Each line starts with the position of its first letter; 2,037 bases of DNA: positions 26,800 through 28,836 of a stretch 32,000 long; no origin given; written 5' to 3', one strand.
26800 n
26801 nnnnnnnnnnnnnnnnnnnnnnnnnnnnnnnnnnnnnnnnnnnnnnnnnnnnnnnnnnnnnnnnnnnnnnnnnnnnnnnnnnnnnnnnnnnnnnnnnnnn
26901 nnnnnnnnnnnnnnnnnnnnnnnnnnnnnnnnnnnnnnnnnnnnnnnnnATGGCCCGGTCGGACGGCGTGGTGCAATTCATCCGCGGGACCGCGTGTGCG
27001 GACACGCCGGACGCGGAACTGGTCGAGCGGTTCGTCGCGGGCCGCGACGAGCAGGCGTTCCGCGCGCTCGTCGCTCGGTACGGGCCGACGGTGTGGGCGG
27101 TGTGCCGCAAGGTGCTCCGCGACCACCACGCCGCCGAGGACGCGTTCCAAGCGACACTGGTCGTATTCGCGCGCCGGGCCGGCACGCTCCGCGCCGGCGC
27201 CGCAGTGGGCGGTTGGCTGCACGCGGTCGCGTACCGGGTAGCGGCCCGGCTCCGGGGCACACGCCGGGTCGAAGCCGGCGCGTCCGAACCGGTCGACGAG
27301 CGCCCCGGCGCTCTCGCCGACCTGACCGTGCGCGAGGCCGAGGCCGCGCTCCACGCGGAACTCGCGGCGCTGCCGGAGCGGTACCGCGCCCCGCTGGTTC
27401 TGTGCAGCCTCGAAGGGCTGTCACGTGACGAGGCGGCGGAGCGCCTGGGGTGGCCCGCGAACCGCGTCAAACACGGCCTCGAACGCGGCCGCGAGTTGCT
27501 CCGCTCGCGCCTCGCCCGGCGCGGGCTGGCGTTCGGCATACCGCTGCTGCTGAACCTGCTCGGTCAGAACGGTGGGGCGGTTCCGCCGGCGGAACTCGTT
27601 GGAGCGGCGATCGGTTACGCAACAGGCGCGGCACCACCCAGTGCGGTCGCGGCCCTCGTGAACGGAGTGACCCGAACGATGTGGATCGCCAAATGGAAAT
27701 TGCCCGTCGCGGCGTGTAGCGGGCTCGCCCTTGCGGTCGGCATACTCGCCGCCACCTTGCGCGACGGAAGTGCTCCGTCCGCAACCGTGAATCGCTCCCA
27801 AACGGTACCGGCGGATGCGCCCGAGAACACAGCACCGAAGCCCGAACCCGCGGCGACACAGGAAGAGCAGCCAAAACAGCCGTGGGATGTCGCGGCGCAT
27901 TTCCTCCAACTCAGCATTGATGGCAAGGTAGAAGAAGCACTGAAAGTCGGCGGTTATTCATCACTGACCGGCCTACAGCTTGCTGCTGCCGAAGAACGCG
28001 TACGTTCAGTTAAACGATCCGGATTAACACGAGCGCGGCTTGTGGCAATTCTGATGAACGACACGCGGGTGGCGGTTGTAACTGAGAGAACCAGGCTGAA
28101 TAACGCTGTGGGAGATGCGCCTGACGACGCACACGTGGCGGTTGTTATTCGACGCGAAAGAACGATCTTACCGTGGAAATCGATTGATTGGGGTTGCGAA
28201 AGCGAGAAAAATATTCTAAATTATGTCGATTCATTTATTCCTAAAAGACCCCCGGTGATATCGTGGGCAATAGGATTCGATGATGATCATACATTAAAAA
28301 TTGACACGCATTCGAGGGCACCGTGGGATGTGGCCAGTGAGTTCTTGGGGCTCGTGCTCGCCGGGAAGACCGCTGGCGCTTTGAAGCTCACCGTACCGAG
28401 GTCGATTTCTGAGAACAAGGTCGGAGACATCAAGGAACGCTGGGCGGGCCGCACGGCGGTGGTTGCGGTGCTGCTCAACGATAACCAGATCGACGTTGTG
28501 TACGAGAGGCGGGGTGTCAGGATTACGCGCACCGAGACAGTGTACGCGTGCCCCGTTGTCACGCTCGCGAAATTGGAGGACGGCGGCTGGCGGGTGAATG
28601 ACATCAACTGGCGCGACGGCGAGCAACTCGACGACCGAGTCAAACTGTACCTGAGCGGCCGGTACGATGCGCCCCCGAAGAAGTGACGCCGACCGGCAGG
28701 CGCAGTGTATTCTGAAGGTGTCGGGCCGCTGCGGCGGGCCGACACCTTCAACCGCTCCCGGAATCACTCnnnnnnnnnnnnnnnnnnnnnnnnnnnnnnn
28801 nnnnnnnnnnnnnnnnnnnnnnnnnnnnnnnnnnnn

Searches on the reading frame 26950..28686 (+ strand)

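Call 40: search_protein_families(library=pfam, proteins=[window:26950-28686:+], max_evalue=0.001)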
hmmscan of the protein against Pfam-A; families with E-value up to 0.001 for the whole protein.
window:26950-28686:+ (578 aa): 3 families
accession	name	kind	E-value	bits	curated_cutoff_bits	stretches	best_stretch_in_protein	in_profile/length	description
PF08281.18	Sigma70_r4_2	-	1.2e-11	44.5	25.7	1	133-184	3-54/54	Sigma-70, region 4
PF04542.20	Sigma70_r2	-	9.9e-08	32.1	24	1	40-100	1-63/71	Sigma-70 region 2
PF04545.22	Sigma70_r4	-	1.2e-05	25.2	24.1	1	138-185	2-49/50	Sigma-70, region 4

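Call 78: search_protein_families(library=padloc, proteins=[window:26950-28686:+], max_evalue=0.001)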
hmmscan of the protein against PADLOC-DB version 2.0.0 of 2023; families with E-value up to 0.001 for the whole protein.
window:26950-28686:+ (578 aa): 0 families
